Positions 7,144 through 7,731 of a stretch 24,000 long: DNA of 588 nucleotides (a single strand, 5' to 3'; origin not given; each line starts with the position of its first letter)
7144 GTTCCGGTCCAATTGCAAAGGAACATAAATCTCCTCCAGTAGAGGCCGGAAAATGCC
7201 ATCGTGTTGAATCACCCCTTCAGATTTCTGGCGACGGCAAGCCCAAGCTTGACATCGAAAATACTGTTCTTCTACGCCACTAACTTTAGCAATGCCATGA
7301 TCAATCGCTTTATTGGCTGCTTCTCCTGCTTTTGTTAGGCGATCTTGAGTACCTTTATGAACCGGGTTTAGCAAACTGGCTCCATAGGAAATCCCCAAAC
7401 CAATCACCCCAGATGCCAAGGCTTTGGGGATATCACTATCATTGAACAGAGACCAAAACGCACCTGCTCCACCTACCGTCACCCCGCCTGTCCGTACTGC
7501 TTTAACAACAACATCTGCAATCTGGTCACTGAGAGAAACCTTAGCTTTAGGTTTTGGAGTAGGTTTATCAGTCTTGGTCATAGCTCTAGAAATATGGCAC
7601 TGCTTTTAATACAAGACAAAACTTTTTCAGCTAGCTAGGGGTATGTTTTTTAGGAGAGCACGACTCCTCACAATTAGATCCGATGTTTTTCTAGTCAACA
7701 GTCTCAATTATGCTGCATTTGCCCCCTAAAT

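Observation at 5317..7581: NLR-like NACHT NTPase fusing a glycine-zipper membrane-type N-terminus to a tetrapyrrole-binding GUN4 domain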

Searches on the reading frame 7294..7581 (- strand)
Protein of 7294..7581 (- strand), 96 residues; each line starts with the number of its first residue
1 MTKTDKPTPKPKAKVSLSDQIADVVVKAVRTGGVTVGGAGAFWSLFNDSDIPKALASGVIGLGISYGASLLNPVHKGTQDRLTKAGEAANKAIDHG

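Call 49: search_protein_representatives(alignment_id=A4)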
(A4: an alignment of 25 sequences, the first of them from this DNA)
Query: 25 sequences, 96 profile positions. Proteins with E-value up to 0.001 (for the whole library): 66; up to 1e-10: 42; up to 1e-30: 10. The best 66 are listed.
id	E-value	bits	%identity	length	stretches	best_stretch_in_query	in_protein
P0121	2.7e-40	152.5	-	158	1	1-95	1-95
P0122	6.0e-36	138.5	-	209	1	7-95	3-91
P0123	2.4e-35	136.6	-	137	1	8-95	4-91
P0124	6.6e-35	135.2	-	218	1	4-95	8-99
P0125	1.1e-33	131.3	-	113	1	1-95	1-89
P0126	2.8e-33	130.0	-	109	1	1-95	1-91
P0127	8.7e-33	128.4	-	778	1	1-94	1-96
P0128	5.8e-32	125.7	-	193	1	4-95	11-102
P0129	4.0e-31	123.0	-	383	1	9-95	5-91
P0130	5.5e-31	122.6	-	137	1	1-92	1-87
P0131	3.5e-30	120.0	-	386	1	1-95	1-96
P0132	7.8e-29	115.7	-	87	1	1-87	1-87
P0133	2.0e-28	114.4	-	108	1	1-95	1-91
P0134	3.3e-28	113.7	-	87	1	1-88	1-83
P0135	9.4e-28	112.2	-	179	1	3-94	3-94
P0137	1.2e-24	102.3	-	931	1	9-95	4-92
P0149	1.7e-16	76.1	-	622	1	1-94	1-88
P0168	2.0e-08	50.3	-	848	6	8-40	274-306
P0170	1.6e-06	44.2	-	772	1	6-91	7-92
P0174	1.1e-05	41.5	-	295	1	13-90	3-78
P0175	1.1e-05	41.5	-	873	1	4-93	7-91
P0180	8.5e-05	38.7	-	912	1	4-95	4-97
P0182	1.2e-04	38.2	-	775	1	5-91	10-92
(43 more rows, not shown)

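Call 50: search_protein_families(library=pfam, proteins=[P0137, P0175, P0180, P0168, P0149, P0129, P0131, P0170, P0182, P0174], max_evalue=0.001)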
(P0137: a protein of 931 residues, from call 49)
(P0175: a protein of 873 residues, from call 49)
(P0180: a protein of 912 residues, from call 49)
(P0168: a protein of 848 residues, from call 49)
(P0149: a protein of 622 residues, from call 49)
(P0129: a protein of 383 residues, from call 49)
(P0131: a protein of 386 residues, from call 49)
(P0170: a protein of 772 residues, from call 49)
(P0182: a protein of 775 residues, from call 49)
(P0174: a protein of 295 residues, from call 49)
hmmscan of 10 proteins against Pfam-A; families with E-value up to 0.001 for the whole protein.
P0137 (931 aa): 6 families
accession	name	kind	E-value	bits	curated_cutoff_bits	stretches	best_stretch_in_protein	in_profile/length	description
PF05419.17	GUN4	-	1.8e-31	109.6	29.2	1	771-901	6-125/141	GUN4-like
PF05729.18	NACHT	-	4e-12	46.7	26.7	1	173-340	2-165/167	NACHT domain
PF24883.2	NPHP3_N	-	1e-06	29.5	24.8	1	173-306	24-164/164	Nephrocystin 3, N-terminal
PF13401.12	AAA_22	-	9.8e-06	26.4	27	1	172-286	6-104/130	AAA domain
PF13191.12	AAA_16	-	9.3e-05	23.4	32.6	1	172-287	25-153/167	AAA ATPase domain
PF20720.3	nSTAND3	-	0.00071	19.7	27.2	0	171-199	17-45/155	Novel STAND NTPase 3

P0175 (873 aa): 5 families
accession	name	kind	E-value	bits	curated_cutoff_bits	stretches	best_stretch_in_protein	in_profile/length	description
PF05419.17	GUN4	-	9.8e-28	97.5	29.2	1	723-846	4-126/141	GUN4-like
PF05729.18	NACHT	-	1.1e-11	45.2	26.7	1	178-339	3-164/167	NACHT domain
PF13401.12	AAA_22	-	7.6e-07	29.9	27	1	178-308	8-125/130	AAA domain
PF24883.2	NPHP3_N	-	4e-06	27.5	24.8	1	174-305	21-164/164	Nephrocystin 3, N-terminal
PF20720.3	nSTAND3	-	0.00022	21.4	27.2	0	175-205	17-47/155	Novel STAND NTPase 3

P0180 (912 aa): 5 families
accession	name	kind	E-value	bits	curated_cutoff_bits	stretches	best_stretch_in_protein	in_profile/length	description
PF05419.17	GUN4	-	1.7e-41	142.1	29.2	1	752-873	6-124/141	GUN4-like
PF05729.18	NACHT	-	1.1e-11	45.3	26.7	1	182-345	2-166/167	NACHT domain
PF24883.2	NPHP3_N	-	3.7e-05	24.4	24.8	1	181-310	23-164/164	Nephrocystin 3, N-terminal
PF20720.3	nSTAND3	-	0.00047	20.3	27.2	0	181-217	18-54/155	Novel STAND NTPase 3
PF13401.12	AAA_22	-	0.00098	19.9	27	0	183-296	8-110/130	AAA domain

P0168 (848 aa): 5 families
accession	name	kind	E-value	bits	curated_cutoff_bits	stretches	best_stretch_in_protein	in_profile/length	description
PF19077.6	Big_13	-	8.8e-30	103.7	27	5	358-459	3-101/102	Bacterial Ig-like domain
PF15418.12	DUF4625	-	3.6e-07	31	27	0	620-640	102-122/131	Domain of unknown function (DUF4625)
PF20164.4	GspA_SrpA_N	-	3.6e-06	27.8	27.4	0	620-641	83-104/117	GspA/SrpA SigLec-like domain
PF18911.6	PKD_4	-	6.5e-05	23.3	27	0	334-356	58-80/85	PKD domain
PF16403.11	Bact_surface_Ig-like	-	0.00049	20.5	27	0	335-354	46-65/71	Bacterial surface protein, Ig-like domain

P0149 (622 aa): 2 families
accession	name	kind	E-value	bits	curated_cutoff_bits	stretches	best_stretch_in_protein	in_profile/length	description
PF05729.18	NACHT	-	4.3e-11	43.4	26.7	1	191-349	10-163/167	NACHT domain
PF25199.1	nSTAND_NTPase5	-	0.00015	22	34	0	167-205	27-65/145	Novel STAND NTPase 5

P0129 (383 aa): 2 families
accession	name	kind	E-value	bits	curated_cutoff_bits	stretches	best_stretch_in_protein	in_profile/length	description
PF05729.18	NACHT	-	4.3e-14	53.1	26.7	1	200-357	10-163/167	NACHT domain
PF25199.1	nSTAND_NTPase5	-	0.00095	19.4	34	0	191-215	42-66/145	Novel STAND NTPase 5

P0131 (386 aa): 1 family
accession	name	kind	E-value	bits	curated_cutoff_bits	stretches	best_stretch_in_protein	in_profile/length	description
PF25199.1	nSTAND_NTPase5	-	0.00093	19.5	34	0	173-213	26-66/145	Novel STAND NTPase 5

P0170 (772 aa): 3 families
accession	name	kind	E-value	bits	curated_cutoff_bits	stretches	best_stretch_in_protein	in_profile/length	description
PF05419.17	GUN4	-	9.2e-33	113.8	29.2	1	620-747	5-131/141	GUN4-like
PF05729.18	NACHT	-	1.5e-15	57.8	26.7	1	204-361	10-163/167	NACHT domain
PF25521.1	HTH_TANC1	-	0.00094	19.4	27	0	492-536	37-81/154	TANC1-like, winged helix-turn-helix domain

P0182 (775 aa): 2 families
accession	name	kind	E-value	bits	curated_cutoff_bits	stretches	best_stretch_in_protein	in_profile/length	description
PF05419.17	GUN4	-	1.5e-27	96.9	29.2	1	622-751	6-129/141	GUN4-like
PF05729.18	NACHT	-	6.2e-10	39.6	26.7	1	190-351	10-164/167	NACHT domain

P0174 (295 aa): 0 families
